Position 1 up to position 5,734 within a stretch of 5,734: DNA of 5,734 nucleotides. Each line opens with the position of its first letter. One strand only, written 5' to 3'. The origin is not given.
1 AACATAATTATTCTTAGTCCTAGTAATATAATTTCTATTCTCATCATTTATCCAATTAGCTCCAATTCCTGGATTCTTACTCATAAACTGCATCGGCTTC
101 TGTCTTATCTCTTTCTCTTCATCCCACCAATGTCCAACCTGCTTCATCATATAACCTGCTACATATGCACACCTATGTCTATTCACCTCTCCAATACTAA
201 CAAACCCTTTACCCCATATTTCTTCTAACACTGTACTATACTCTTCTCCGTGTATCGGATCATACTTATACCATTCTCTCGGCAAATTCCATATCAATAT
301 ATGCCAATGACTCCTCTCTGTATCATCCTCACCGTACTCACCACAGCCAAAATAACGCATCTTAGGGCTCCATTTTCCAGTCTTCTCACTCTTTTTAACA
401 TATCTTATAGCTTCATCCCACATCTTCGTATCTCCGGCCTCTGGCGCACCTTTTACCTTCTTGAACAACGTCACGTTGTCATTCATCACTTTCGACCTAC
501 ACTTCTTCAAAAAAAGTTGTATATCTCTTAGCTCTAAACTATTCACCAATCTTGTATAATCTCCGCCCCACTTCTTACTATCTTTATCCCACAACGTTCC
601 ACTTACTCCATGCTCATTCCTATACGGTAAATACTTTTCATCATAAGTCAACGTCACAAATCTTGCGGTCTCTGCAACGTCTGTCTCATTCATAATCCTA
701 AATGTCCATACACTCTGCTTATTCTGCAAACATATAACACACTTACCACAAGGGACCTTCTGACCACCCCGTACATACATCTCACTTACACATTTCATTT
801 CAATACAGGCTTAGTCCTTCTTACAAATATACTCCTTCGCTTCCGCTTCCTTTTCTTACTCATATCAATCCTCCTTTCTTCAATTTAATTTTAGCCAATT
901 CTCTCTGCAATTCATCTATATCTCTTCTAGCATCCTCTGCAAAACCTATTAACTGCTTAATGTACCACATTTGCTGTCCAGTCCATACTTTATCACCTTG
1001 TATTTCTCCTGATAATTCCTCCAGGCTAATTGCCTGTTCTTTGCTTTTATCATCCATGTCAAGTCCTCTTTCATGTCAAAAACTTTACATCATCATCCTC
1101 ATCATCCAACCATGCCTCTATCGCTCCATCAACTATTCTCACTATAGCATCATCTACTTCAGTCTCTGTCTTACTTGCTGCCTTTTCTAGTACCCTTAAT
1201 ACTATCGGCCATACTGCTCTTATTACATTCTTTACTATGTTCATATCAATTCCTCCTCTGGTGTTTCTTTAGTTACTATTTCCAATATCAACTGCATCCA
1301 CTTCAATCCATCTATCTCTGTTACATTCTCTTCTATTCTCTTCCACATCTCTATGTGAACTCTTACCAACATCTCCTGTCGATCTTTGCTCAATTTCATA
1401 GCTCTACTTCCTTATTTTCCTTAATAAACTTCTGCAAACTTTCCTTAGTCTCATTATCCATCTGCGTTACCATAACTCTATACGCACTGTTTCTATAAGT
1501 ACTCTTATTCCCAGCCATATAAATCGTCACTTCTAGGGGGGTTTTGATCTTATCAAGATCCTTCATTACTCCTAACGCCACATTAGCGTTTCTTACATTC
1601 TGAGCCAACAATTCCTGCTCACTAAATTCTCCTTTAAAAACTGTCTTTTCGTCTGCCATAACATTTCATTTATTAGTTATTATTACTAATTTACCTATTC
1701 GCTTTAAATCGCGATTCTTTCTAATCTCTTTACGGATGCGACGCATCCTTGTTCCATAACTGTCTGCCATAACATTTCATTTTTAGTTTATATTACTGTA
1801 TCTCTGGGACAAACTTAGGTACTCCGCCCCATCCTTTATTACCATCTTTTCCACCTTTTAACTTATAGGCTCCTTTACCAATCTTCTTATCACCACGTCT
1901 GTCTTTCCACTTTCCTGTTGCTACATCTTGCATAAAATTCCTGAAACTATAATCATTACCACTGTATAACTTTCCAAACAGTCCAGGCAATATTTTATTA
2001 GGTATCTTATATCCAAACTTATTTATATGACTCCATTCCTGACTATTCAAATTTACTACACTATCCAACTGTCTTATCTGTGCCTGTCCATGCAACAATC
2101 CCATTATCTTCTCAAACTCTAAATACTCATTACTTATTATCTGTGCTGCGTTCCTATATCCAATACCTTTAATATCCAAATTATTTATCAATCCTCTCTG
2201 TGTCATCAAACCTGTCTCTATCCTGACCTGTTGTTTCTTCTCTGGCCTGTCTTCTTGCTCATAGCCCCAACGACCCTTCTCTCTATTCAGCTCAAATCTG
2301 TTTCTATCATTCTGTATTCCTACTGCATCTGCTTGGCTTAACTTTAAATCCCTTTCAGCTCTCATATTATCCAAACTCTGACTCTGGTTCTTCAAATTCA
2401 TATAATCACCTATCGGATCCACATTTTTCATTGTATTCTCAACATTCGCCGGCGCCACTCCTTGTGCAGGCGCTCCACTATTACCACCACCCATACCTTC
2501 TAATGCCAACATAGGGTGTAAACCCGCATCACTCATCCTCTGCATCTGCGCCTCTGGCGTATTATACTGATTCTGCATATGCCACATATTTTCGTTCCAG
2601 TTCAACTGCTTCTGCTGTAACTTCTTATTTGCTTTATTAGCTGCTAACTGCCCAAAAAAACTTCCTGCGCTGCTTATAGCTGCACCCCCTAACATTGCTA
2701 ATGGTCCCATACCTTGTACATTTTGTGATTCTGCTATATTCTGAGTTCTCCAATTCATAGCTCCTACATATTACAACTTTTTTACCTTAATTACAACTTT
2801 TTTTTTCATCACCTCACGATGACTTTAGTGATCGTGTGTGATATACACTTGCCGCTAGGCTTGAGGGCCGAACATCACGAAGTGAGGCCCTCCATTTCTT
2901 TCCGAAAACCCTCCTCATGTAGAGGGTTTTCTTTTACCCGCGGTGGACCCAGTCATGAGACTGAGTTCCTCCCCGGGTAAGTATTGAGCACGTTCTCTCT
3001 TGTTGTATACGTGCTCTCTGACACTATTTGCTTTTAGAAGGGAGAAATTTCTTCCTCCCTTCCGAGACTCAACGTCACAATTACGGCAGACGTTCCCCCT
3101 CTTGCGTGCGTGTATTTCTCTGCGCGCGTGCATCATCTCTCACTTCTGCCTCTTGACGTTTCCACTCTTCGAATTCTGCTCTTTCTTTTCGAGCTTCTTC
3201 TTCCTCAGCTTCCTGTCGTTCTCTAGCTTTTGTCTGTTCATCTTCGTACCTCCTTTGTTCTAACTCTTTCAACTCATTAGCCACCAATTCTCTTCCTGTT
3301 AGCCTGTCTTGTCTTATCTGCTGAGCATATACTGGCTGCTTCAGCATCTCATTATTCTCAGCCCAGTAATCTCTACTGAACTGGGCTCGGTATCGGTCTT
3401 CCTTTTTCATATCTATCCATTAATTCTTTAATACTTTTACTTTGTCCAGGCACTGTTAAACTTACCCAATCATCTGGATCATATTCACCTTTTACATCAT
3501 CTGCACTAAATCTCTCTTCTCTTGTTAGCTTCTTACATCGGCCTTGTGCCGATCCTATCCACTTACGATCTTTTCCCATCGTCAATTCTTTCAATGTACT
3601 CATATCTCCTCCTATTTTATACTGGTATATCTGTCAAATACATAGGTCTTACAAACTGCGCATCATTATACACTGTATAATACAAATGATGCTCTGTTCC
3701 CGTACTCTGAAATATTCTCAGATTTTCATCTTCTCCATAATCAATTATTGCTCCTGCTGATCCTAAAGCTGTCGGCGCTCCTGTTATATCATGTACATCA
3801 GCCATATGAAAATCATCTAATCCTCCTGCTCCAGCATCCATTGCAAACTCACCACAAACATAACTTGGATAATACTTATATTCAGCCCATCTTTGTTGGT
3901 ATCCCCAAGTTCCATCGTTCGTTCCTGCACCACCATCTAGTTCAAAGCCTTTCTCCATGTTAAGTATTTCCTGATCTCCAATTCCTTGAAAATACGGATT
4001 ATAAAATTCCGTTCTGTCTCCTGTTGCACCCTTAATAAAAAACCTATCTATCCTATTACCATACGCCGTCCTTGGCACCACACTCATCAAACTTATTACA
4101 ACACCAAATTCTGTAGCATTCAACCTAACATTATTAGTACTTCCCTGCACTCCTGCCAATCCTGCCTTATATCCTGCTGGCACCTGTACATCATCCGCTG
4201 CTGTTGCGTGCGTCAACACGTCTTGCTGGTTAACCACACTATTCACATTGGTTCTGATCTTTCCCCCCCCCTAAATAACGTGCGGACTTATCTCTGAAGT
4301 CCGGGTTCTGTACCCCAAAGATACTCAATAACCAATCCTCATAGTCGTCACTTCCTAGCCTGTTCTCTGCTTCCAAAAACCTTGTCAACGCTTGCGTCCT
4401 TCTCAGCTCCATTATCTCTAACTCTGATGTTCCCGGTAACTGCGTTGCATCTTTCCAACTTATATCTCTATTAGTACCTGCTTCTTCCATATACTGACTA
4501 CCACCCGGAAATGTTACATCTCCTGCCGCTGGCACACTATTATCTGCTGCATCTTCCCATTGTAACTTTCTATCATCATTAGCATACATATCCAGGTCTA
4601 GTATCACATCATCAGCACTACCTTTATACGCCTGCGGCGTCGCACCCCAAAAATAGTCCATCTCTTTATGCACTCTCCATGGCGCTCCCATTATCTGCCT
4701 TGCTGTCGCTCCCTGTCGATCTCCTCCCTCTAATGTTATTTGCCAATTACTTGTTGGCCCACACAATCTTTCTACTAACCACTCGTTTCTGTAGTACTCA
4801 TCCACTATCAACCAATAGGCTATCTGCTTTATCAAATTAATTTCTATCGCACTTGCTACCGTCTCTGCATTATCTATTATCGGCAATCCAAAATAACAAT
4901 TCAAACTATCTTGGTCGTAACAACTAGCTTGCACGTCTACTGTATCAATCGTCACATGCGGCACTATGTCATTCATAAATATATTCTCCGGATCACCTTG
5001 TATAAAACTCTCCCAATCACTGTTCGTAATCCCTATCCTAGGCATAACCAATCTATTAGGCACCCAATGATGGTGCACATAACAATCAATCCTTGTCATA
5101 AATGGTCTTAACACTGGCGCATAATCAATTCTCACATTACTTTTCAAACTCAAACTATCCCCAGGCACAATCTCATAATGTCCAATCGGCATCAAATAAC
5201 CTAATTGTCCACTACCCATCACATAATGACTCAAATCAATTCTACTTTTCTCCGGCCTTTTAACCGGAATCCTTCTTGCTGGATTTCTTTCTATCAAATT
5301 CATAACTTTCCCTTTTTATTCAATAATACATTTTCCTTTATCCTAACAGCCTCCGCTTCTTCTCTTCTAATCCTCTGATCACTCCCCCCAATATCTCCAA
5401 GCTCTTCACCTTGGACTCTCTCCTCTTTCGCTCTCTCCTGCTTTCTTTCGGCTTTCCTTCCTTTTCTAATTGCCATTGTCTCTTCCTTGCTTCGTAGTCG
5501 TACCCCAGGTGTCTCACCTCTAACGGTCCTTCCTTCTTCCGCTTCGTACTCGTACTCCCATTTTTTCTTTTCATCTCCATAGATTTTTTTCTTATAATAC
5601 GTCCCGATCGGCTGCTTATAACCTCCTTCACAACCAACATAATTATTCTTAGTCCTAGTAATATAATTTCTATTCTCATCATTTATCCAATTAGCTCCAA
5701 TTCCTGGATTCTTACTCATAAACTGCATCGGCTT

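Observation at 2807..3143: Compositionally foreign, hairpin-dense island of about 320 nt between the capsid/scaffold block and VP2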

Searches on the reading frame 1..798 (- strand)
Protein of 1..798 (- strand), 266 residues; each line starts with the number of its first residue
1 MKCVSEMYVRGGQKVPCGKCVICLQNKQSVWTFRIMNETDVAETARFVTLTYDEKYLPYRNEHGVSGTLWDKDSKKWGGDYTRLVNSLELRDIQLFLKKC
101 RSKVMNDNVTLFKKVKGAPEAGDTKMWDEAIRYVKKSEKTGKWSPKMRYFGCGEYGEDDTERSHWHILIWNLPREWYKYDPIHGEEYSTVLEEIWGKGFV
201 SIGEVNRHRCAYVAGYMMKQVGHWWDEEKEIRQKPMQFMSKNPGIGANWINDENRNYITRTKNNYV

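Call 13: search_protein_families(library=pfam, proteins=[window:1-798:-], max_evalue=0.1)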
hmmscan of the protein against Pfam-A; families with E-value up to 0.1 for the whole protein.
window:1-798:- (266 aa): 1 family
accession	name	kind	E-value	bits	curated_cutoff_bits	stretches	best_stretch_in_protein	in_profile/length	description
PF23343.2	REP_ORF2-G2P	-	5.9e-14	52.6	27.8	1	127-220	23-98/99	Replication-associated protein ORF2/G2P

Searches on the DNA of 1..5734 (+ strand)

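Call 4: search_rna_families(source=window, threshold=evalue, max_evalue=10, show_alignments=3)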
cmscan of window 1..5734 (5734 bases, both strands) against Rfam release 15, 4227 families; matches with E-value up to 10: 4.
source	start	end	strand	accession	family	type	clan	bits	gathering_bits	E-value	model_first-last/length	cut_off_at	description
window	4546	4619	-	RF00357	snoR44_J54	Gene; snRNA; snoRNA; CD-box;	CL00069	19.9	48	4.5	1-97/97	no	Small nucleolar RNA R44/J54/Z268 family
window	5059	5121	-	RF00054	SNORD25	Gene; snRNA; snoRNA; CD-box;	CL00049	18.5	39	3.9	1-87/87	no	Small nucleolar RNA SNORD25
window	4524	4584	-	RF01196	snoZ30a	Gene; snRNA; snoRNA; CD-box;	-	16.3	80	6.8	1-92/92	no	Small nucleolar RNA Z30a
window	91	152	-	RF01141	sR18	Gene; snRNA; snoRNA; CD-box;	-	14.8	45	8.5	1-56/56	no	Small nucleolar RNA sR18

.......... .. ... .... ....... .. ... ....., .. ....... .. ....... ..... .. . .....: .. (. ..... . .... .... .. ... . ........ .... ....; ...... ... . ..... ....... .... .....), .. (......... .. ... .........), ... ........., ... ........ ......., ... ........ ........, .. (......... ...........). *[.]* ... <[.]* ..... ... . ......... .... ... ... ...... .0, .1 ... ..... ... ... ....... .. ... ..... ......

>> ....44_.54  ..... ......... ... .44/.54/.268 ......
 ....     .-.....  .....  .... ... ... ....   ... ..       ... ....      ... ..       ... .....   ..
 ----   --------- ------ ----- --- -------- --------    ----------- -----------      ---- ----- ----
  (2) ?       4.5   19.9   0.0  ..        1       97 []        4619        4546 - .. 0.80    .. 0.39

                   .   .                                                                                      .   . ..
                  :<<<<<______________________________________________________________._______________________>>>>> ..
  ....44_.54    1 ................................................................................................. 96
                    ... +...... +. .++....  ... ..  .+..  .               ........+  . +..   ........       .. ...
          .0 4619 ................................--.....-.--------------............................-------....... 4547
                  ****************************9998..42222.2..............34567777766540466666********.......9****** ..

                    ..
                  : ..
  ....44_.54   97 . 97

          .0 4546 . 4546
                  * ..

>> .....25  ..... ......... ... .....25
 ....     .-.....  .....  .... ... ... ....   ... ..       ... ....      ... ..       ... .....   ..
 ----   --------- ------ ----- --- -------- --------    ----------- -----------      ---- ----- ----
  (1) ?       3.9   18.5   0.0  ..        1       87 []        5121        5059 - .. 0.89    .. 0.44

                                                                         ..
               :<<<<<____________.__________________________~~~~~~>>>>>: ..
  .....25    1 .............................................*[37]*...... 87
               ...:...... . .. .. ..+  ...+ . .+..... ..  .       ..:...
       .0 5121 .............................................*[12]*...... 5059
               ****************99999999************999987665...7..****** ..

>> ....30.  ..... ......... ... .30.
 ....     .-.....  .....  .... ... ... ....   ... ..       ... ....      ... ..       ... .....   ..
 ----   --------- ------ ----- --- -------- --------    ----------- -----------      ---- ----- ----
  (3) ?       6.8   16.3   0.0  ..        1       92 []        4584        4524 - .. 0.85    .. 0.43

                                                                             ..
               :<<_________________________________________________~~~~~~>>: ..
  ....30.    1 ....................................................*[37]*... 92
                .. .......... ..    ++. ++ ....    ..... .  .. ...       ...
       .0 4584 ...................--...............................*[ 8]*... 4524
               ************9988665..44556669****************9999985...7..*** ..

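Call 9: search_dna_similar(query=window:2760-3150:+, collection=phages, mode=distant, max_evalue=0.01)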
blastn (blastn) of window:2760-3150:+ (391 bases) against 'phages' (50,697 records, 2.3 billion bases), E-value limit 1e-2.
No match.

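Call 10: search_dna_similar(query=window:1-5635:+, collection=phages, mode=distant)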
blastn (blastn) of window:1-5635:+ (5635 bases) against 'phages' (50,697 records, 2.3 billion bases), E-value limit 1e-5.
Records with a match: 2; places in all: 2; records where one place covers at least 80% of the query: 0.
Best place of each record, by identity: 80-90% 1; 60-80% 1.
By first word of the organism name: bajarodmic 2.
By host as written in the record: Peromyscus fraterculus 1; - 1.
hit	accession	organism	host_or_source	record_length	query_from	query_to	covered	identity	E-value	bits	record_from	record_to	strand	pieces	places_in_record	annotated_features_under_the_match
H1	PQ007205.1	bajarodmic virus 952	Peromyscus fraterculus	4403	2514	2598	2%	77.8%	1e-9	73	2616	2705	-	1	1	DNA pilot protein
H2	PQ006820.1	bajarodmic virus 612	Chaetodipus arenarius feces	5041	2519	2586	1%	80.9%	5e-7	65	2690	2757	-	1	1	DNA pilot protein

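Call 11: search_dna_similar(query=window:2760-3150:+, collection=plasmids, mode=distant, max_evalue=0.01)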
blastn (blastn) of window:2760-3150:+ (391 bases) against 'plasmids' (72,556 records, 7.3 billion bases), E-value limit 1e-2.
No match.

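Call 96: build_rna_model(alignment_id=A3, structure=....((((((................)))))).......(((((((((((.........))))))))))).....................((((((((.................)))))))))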
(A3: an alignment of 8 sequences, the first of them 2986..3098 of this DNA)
Model R1 built from alignment A3 (8 sequences, 124 columns); structure: as given.
model positions 118; base pairs 25; branch points 2; effective number of sequences 2.27; information 0.59 bits per position. Calibrated on 0.2 Mb of random sequence (short: E-values are rough).
structure used (alignment columns):
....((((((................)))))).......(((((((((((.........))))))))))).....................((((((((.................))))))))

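Call 97: search_with_rna_model(model_id=R1, sources=[window, L001, L002, L003, L004, L005, L006, L007, L008, L009, L042, L043, L044, L045, L046, L010, L011, L017, L020, L024, L027, L028, L033], max_evalue=1, make_alignment=true)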
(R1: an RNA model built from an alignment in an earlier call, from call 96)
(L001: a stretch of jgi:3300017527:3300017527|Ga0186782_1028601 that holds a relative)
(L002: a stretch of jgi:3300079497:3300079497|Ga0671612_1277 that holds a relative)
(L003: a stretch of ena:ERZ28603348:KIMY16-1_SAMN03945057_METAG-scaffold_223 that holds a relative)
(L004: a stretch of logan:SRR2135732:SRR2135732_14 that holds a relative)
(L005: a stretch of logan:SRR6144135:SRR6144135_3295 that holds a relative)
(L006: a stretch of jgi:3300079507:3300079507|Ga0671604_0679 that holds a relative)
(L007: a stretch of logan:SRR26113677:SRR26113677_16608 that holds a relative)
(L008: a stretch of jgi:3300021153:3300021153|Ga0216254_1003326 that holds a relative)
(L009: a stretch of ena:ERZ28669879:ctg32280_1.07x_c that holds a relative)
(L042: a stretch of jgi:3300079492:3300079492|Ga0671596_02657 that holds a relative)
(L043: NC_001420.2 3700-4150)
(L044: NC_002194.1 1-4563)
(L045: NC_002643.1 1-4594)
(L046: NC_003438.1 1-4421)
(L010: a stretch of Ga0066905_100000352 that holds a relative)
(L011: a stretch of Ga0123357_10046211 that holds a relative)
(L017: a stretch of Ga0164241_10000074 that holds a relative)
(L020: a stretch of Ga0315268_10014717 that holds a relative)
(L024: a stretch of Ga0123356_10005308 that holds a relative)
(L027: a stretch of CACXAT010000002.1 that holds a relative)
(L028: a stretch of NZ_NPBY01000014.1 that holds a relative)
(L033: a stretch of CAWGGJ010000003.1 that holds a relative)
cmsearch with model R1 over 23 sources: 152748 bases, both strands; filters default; matches with E-value up to 1: 13.
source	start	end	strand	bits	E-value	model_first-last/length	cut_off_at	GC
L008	1188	1306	+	115.4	1.1e-23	1-118/118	no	0.45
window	2986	3098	-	110.7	1.2e-22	1-118/118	no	0.47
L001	603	715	+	110.7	1.2e-22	1-118/118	no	0.47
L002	2794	2909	+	109.7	2.1e-22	1-118/118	no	0.47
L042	2074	2189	+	108.2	4.4e-22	1-118/118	no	0.47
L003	506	626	+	107.8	5.5e-22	1-118/118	no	0.43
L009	95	210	+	103.9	4e-21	1-118/118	no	0.47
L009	5614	5729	+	103.9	4e-21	1-118/118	no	0.47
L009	11133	11248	+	103.9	4e-21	1-118/118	no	0.47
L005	2134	2250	+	77.4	2.8e-15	1-118/118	no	0.47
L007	2781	2896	+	77.1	3.3e-15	1-118/118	no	0.41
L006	1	28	+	19.7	0.017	90-118/118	5'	0.36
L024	11407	11538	+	11.7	0.97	1-118/118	no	0.41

Alignment A4: 13 matches aligned to the model, 193 columns, each read 5' to 3' on its own strand. Consensus structure (alignment columns), stored with it:
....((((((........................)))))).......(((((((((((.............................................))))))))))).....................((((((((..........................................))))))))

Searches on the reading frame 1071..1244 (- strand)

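Call 12: search_protein_families(library=phrogs, proteins=[window:1071-1244:-], max_evalue=0.1)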
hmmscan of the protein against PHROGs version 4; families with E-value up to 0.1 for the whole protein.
window:1071-1244:- (57 aa): 2 families
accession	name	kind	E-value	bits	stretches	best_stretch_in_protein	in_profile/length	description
phrog_402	-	unknown function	2.5e-05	25.2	1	14-43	25-54/58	-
phrog_2738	-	unknown function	2.6e-05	25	1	11-40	21-50/58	-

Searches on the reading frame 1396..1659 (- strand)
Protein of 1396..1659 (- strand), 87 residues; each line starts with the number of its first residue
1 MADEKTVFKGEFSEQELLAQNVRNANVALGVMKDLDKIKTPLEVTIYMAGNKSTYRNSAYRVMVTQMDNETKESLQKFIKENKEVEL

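Call 12: search_protein_families(library=phrogs, proteins=[window:1396-1659:-], max_evalue=0.1)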
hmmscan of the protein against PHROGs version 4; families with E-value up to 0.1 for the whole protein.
window:1396-1659:- (87 aa): 2 families
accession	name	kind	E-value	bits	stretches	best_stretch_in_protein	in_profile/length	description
phrog_37687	-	unknown function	0.0044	18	1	33-59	8-34/55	-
phrog_7888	-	unknown function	0.094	12.3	1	35-83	226-282/459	-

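Call 13: search_protein_families(library=pfam, proteins=[window:1396-1659:-], max_evalue=0.1)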
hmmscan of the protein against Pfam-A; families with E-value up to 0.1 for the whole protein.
window:1396-1659:- (87 aa): 0 families
